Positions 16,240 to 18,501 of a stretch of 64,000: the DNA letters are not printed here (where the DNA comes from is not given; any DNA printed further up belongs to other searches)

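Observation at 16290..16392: Oncocin-like proline-rich sORF with SD and terminator hairpin directly in front of a prolyl oligopeptidase gene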

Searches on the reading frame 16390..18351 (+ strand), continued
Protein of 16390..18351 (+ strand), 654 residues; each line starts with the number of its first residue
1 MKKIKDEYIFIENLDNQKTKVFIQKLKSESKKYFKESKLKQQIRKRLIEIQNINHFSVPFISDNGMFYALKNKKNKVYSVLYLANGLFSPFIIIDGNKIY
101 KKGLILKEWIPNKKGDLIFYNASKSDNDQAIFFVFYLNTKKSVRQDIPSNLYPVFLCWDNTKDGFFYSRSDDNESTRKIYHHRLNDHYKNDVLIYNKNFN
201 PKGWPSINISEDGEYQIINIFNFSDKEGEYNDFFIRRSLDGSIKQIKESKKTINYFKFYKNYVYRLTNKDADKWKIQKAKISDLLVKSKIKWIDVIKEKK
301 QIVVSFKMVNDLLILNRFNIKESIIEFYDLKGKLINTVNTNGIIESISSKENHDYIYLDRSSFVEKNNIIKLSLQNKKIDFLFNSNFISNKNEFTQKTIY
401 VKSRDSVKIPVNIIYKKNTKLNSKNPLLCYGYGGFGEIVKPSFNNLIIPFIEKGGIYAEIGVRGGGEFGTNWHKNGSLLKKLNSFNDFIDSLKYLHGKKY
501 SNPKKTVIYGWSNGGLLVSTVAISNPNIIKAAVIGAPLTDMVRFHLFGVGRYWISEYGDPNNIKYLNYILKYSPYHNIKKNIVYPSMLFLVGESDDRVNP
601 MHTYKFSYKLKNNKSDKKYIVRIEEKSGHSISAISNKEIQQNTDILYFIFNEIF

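Call 50: search_protein_families(library=ncbifam, proteins=[window:16390-18351:+])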
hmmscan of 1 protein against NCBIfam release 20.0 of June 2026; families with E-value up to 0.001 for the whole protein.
window:16390-18351:+ (654 aa): 2 families
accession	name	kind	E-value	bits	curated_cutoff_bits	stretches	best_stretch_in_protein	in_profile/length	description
NF007511.0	PRK10115.1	equivalog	1.9e-42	145.6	1313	1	150-630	172-653/686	oligopeptidase B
NF047920.1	lactonase_UilS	equivalog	6.6e-05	22.8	400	0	415-528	16-122/285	UilS family quorum-quenching N-acyl-homoserine lactonase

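Call 58: search_protein_representatives(protein=window:16390-18351:+)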
Query: 654 residues. Proteins with E-value up to 0.001 (for the whole library): 12500; up to 1e-10: 7933; up to 1e-30: 3015. The best 150 are listed.
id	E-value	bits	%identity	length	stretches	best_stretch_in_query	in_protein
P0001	0.0e+00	1447.6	100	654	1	1-654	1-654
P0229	4.1e-107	375.8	31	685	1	4-653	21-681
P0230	2.8e-106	373.0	35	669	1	4-653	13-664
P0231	3.5e-105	369.4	30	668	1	4-653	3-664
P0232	7.5e-103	361.7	33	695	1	3-653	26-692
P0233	1.9e-95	337.2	30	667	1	4-651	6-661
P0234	1.9e-95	337.2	29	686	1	5-652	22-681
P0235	2.5e-94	333.6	32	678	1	4-653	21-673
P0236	6.2e-94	332.2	31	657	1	5-653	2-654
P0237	7.0e-93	328.8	32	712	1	39-653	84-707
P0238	1.0e-91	324.9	33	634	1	4-653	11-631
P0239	1.2e-91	324.8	30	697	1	4-650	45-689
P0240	6.5e-87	309.0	31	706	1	4-638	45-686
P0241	3.9e-86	306.5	30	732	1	6-650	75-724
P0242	5.1e-86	306.1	30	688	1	4-652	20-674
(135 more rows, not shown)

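Call 61: find_homologous_proteins(query=A1, max_evalue=1e-120)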
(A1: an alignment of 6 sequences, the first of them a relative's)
Query A1 (6 sequences) (669 aa, profile of the alignment): 4046 proteins with E <= 1e-120 among 8000 candidates; the best 120 are listed.
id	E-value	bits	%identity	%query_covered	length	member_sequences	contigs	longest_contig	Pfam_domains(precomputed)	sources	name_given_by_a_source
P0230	0.0e+0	1031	100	100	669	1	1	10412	PF00326.28,PF02897.22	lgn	-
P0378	8.1e-279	945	40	98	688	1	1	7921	PF00326.28,PF02897.22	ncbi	-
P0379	3.6e-277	939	41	99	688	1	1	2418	PF00326.28,PF02897.22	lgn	-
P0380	7.3e-276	935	41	98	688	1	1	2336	PF00326.28,PF02897.22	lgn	-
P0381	3.5e-275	933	43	98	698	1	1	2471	PF02129.25,PF00326.28,PF02897.22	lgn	-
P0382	1.2e-273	928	40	98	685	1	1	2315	PF00326.28,PF02897.22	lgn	-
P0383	4.1e-273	926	41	99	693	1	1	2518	PF00326.28,PF02897.22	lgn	-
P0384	3.5e-272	923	40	100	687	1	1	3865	PF00326.28,PF02897.22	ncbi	-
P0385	5.1e-272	922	41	98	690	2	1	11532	PF02129.25,PF00326.28,PF02897.22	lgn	-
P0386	4.2e-270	916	41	98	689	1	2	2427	PF02129.25,PF00326.28,PF02897.22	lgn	-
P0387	5.3e-270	916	38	99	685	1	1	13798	PF00326.28,PF02897.22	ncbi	-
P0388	9.5e-270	915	39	99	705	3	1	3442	PF00326.28,PF02897.22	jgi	jgi:prolyl oligopeptidase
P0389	1.3e-269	914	41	100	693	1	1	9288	PF00326.28,PF26550.2,PF02897.22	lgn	-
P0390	2.1e-269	914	41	98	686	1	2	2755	PF00326.28,PF02897.22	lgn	-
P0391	4.0e-269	913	41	98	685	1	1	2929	PF02129.25,PF00326.28,PF02897.22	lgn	-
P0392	5.9e-269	912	41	98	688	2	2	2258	PF02129.25,PF00326.28,PF02897.22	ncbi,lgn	-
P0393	6.6e-269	912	41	98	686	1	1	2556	PF00326.28,PF02897.22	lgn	-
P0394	8.6e-269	912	41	98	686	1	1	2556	PF00326.28,PF02897.22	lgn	-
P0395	2.2e-268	910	40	98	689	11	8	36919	PF02129.25,PF00326.28,PF02897.22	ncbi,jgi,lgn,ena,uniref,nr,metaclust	ncbi:MAG: hypothetical protein A3C16_00950 [Candidatus Sungbacteria bacterium RIFCSPHIGHO2_02_FULL_5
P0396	2.7e-268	910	40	98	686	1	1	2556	PF00326.28,PF02897.22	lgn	-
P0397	2.7e-268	910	40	98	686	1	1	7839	PF02129.25,PF00326.28,PF02897.22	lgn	-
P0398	9.2e-268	908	40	98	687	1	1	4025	PF00326.28,PF02897.22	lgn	-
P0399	4.5e-267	906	41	98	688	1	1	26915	PF02129.25,PF00326.28,PF02897.22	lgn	-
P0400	1.9e-266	904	40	98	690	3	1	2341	PF00326.28,PF02897.22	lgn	-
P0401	3.5e-266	903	41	100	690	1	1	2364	PF00326.28,PF02897.22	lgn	-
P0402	3.6e-266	903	40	98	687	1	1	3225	PF00326.28,PF02897.22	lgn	-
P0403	1.0e-265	902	38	98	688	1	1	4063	PF00326.28,PF02897.22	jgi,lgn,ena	-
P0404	1.1e-265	901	39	98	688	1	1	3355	PF02129.25,PF00326.28,PF02897.22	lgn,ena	-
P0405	2.1e-265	901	38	99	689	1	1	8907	PF00326.28,PF02897.22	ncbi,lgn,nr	ncbi:MAG: prolyl oligopeptidase family serine peptidase [bacterium]|nr:prolyl oligopeptidase family 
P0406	2.7e-265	900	43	99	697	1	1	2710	PF00326.28,PF02897.22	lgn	-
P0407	3.1e-264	897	40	99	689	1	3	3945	PF00326.28,PF02897.22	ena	-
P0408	9.4e-264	895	41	97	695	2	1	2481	PF00326.28,PF02897.22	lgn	-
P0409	1.6e-262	891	40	98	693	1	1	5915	PF00326.28,PF02897.22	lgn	-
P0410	3.7e-262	890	39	98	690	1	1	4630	PF00326.28,PF02897.22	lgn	-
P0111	7.1e-262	889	39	99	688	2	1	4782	PF00326.28,PF02897.22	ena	-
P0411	1.2e-261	888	40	97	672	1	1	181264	PF00326.28,PF02897.22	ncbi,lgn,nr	ncbi:MAG: prolyl oligopeptidase family serine peptidase [Candidatus Parcubacteria bacterium]|nr:prol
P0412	1.1e-260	885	41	98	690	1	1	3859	PF02129.25,PF00326.28,PF02897.22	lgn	-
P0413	3.2e-260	883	40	98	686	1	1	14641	PF02129.25,PF00326.28,PF02897.22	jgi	jgi:prolyl oligopeptidase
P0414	1.4e-259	881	39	98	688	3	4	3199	PF02129.25,PF00326.28,PF02897.22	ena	-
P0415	1.9e-259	881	40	98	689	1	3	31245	PF02129.25,PF00326.28,PF02897.22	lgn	-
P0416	5.0e-259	879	38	98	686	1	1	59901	PF00326.28,PF00561.27,PF02897.22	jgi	jgi:prolyl oligopeptidase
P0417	9.9e-259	878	38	98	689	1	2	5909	PF02129.25,PF00326.28,PF02897.22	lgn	-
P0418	3.7e-258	877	40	98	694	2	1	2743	PF02129.25,PF00326.28,PF02897.22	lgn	-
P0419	3.8e-258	877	40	98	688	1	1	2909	PF02129.25,PF00326.28,PF02897.22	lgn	-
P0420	9.3e-258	875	59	98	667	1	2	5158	PF00326.28,PF02897.22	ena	-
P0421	4.4e-256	870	39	98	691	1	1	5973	PF00326.28,PF02897.22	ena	-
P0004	8.7e-256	869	40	99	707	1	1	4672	PF02129.25,PF00326.28,PF02897.22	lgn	-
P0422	1.6e-255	868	40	98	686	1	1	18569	PF02129.25,PF00326.28,PF02897.22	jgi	-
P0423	1.6e-255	868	39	99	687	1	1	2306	PF02129.25,PF00326.28,PF02897.22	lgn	-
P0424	2.2e-255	867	41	98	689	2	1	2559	PF02129.25,PF00326.28,PF02897.22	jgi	jgi:prolyl oligopeptidase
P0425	1.7e-254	864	40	98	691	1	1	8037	PF00326.28,PF02897.22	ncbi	-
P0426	4.9e-254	863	39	98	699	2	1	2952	PF02129.25,PF00326.28,PF02897.22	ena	-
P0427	5.9e-254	863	41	98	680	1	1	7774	PF00326.28,PF02897.22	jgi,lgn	-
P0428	9.0e-254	862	57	97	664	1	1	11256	PF00326.28,PF00561.27,PF02897.22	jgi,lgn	-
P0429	3.1e-253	860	38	98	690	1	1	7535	PF02129.25,PF00326.28,PF02897.22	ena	-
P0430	1.3e-251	855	38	98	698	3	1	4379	PF00326.28,PF02897.22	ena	-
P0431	1.9e-251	854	40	98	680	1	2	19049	PF00326.28,PF02897.22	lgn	-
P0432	1.4e-250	852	38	98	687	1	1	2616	PF00326.28,PF02897.22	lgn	-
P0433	1.6e-249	848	38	99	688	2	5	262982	PF00326.28,PF02897.22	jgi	jgi:prolyl oligopeptidase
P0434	6.9e-249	846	39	98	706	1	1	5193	PF00326.28,PF02897.22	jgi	jgi:prolyl oligopeptidase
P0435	7.0e-249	846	37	98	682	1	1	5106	PF00326.28,PF02897.22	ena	-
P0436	3.9e-248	843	37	98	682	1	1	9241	PF00326.28,PF02897.22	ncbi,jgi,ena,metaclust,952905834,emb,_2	jgi:prolyl oligopeptidase|metaclust:\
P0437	7.2e-248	843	39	99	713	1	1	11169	PF00756.27,PF00326.28,PF02897.22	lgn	-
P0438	1.0e-247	842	38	98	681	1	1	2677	PF00326.28,PF00561.27,PF02897.22,PF12146.16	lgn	-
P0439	2.7e-246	837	37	99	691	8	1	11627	PF00326.28,PF02897.22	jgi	jgi:prolyl oligopeptidase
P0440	2.4e-245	834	38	98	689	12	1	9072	PF02129.25,PF00326.28,PF02897.22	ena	-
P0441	1.1e-244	832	39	98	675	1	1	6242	PF00326.28,PF02897.22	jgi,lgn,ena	-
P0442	3.5e-244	830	41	88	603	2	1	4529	PF02129.25,PF00326.28,PF02897.22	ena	-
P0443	7.0e-242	823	36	98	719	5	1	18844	PF00326.28,PF02897.22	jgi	-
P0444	2.3e-241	821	53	99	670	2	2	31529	PF00326.28,PF00561.27,PF02897.22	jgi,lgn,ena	-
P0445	2.8e-241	821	37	99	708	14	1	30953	PF00326.28,PF02897.22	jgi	jgi:prolyl oligopeptidase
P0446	4.8e-241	820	37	98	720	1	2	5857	PF00326.28,PF02897.22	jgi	-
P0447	8.7e-238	809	48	100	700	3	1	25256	PF00326.28,PF02897.22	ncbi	-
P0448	2.3e-236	805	38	94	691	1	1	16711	PF02129.25,PF00326.28,PF02897.22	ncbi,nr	ncbi:MAG: prolyl oligopeptidase family serine peptidase [Patescibacteria group bacterium]|nr:prolyl 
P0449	5.8e-234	797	47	97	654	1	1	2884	PF00326.28,PF02897.22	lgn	-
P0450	1.8e-230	785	48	98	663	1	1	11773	PF00326.28,PF02897.22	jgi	jgi:prolyl oligopeptidase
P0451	8.3e-230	783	40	99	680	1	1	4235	PF00326.28,PF02897.22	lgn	-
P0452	1.8e-229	782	49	98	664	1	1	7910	PF00326.28,PF02897.22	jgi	-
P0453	2.5e-229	781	35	98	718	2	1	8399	PF00326.28,PF02897.22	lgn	-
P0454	6.7e-229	780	48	98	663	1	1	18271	PF00326.28,PF02897.22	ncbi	-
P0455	1.3e-226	772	48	99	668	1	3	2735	PF00326.28,PF00561.27,PF02897.22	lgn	-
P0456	2.2e-226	772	34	98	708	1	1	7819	PF00326.28,PF02897.22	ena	-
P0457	5.5e-226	770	34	98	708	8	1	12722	PF00326.28,PF02897.22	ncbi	-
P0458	4.5e-225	767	48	97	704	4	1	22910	PF00326.28,PF02897.22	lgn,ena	-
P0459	1.4e-224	766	36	98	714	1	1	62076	PF00326.28,PF02897.22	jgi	jgi:prolyl oligopeptidase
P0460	1.5e-224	766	36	98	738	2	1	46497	PF00326.28,PF02897.22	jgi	jgi:prolyl oligopeptidase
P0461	2.4e-224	765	37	98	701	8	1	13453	PF00326.28,PF02897.22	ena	-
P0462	4.8e-224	764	37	99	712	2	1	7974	PF00326.28,PF02897.22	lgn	-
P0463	3.9e-223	761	37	98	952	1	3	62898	PF00326.28,PF08534.17,PF13905.13,PF00578.28,PF02897.22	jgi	jgi:prolyl oligopeptidase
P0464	1.6e-222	759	46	98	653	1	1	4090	PF02129.25,PF00756.27,PF00326.28,PF00561.27,PF02897.22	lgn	-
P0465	3.6e-222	758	36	98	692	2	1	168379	PF00326.28,PF02897.22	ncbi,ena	-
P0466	1.4e-221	756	36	98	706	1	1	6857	PF00326.28,PF02897.22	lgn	-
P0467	2.0e-221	755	35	98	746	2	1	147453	PF00326.28,PF02897.22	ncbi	-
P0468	2.3e-221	755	35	98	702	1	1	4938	PF00326.28,PF02897.22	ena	-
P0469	6.1e-221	754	34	98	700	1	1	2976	PF00326.28,PF02897.22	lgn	-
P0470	6.8e-221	753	35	98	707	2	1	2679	PF00326.28,PF02897.22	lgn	-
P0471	7.5e-221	753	47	98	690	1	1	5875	PF00756.27,PF00326.28,PF00561.27,PF02897.22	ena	-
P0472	7.6e-221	753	35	98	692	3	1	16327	PF00326.28,PF02897.22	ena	-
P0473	9.3e-221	753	35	98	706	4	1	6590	PF00326.28,PF02897.22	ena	-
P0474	1.1e-220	753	35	98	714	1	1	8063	PF00326.28,PF02897.22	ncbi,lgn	ncbi:MAG: prolyl oligopeptidase family protein [bacterium]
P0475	1.8e-220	752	36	98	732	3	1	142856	PF00326.28,PF05448.19,PF02897.22,PF12146.16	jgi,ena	-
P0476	3.6e-220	751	45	97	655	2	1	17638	PF00326.28,PF00561.27,PF02897.22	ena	-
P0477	1.4e-219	749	38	99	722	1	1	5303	PF00326.28,PF02897.22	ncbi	-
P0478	1.7e-219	749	35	98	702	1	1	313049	PF00326.28,PF02897.22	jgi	jgi:prolyl oligopeptidase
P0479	2.7e-219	748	36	98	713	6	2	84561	PF00326.28,PF02897.22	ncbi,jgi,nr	ncbi:MAG TPA: prolyl oligopeptidase family serine peptidase [Gemmataceae bacterium]|nr:prolyl oligop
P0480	5.7e-219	747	36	98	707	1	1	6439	PF00326.28,PF02897.22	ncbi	-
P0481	5.8e-219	747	44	98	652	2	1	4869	PF00326.28,PF00561.27,PF02897.22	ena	-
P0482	1.0e-218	746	36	98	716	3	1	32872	PF00326.28,PF02897.22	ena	-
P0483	1.1e-218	746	34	98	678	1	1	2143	PF00326.28,PF02897.22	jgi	jgi:prolyl oligopeptidase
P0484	4.1e-218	744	37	98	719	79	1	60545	PF00326.28,PF02897.22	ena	-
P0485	5.5e-218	744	34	99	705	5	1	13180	PF00326.28,PF02897.22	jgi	jgi:prolyl oligopeptidase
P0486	5.7e-218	744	34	98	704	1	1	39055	PF00326.28,PF02897.22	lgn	-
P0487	6.1e-218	744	36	98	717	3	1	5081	PF00326.28,PF00561.27,PF02897.22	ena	-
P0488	8.4e-218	743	36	98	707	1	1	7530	PF00326.28,PF02897.22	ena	-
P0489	8.6e-218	743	36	98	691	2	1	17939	PF00326.28,PF02897.22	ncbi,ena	ncbi:MAG: prolyl oligopeptidase family serine peptidase [Cyanobacteriota bacterium]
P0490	1.0e-217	743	37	98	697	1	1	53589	PF00326.28,PF02897.22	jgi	jgi:prolyl oligopeptidase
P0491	1.2e-217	743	46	98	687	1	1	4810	PF02129.25,PF00326.28,PF00561.27,PF02897.22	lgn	-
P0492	1.4e-217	742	36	98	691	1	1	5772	PF00326.28,PF02897.22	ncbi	ncbi:MAG: prolyl oligopeptidase family serine peptidase [Cyanobacteria bacterium P01_A01_bin.68]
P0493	2.0e-217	742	38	98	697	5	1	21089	PF00326.28,PF02897.22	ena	-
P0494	3.2e-217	741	35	98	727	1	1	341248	PF00326.28,PF02897.22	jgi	jgi:prolyl oligopeptidase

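Call 62: find_encoding_contigs(protein=P0230, flank=2500, max_places=1)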
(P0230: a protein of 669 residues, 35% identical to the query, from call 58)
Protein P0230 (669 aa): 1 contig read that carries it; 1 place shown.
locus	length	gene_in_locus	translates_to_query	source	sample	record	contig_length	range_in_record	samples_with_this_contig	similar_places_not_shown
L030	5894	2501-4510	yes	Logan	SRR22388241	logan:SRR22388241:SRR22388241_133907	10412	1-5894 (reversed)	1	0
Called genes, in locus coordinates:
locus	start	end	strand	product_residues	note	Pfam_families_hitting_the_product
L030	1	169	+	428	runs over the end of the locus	PF00675:Peptidase_M16, PF05193:Peptidase_M16_C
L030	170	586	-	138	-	PF00583:Acetyltransf_1, PF13302:Acetyltransf_3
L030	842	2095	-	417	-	PF00675:Peptidase_M16, PF05193:Peptidase_M16_C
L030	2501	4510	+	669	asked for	PF02897:Peptidase_S9_N, PF00326:Peptidase_S9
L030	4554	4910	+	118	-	-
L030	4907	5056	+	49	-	-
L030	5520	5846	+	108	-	-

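Call 63: find_encoding_contigs(protein=P0444, flank=2500, max_places=1)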
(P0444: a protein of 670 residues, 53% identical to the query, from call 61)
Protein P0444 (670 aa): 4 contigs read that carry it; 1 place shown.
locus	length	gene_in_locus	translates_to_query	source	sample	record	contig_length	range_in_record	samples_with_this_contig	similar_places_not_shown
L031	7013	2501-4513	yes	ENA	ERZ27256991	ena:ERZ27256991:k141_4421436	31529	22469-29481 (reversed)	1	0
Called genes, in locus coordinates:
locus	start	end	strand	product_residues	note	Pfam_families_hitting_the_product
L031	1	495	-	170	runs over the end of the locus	-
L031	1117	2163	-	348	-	-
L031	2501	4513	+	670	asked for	PF02897:Peptidase_S9_N, PF00561:Abhydrolase_1 (weak), PF00326:Peptidase_S9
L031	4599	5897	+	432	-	PF08529:NusA_N, PF00575:S1, PF13184:KH_NusA_1st, PF26594:KH_NusA_2nd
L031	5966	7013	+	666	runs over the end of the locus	PF03030:H_PPase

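Call 64: find_encoding_contigs(protein=P0454, flank=2500, max_places=1)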
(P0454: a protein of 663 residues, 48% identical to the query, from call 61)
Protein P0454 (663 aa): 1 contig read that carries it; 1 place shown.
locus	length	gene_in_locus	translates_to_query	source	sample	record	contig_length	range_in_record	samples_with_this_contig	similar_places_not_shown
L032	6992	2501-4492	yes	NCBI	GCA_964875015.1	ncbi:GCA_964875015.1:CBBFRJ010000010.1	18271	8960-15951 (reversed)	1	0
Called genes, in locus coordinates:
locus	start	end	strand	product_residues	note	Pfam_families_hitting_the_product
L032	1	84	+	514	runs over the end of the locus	PF25917:BSH_RND (faint), PF25881:HH_YBHG (faint), PF25954:Beta-barrel_RND_2 (weak), PF25990:Beta-barrel_YknX (weak)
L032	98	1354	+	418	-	PF02687:FtsX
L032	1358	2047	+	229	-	PF02463:SMC_N (weak), PF00005:ABC_tran, PF13304:AAA_21 (faint)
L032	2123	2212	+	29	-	-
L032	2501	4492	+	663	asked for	PF02897:Peptidase_S9_N, PF00326:Peptidase_S9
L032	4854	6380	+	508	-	PF00270:DEAD, PF04851:ResIII, PF00271:Helicase_C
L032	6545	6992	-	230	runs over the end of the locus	PF00156:Pribosyltran (weak)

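Call 65: find_encoding_contigs(protein=P0395, flank=2500, max_places=1)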
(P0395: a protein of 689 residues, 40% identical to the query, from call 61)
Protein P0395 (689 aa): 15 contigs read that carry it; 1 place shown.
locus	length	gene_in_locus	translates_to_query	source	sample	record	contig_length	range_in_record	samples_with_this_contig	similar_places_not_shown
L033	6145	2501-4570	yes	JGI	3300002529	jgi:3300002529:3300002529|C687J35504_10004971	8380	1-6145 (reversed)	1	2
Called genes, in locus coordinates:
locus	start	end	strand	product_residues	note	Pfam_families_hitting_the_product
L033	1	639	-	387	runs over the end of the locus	-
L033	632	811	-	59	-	-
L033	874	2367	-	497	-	-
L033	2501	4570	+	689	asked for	PF02897:Peptidase_S9_N, PF02129:Peptidase_S15 (weak), PF00326:Peptidase_S9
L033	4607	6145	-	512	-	?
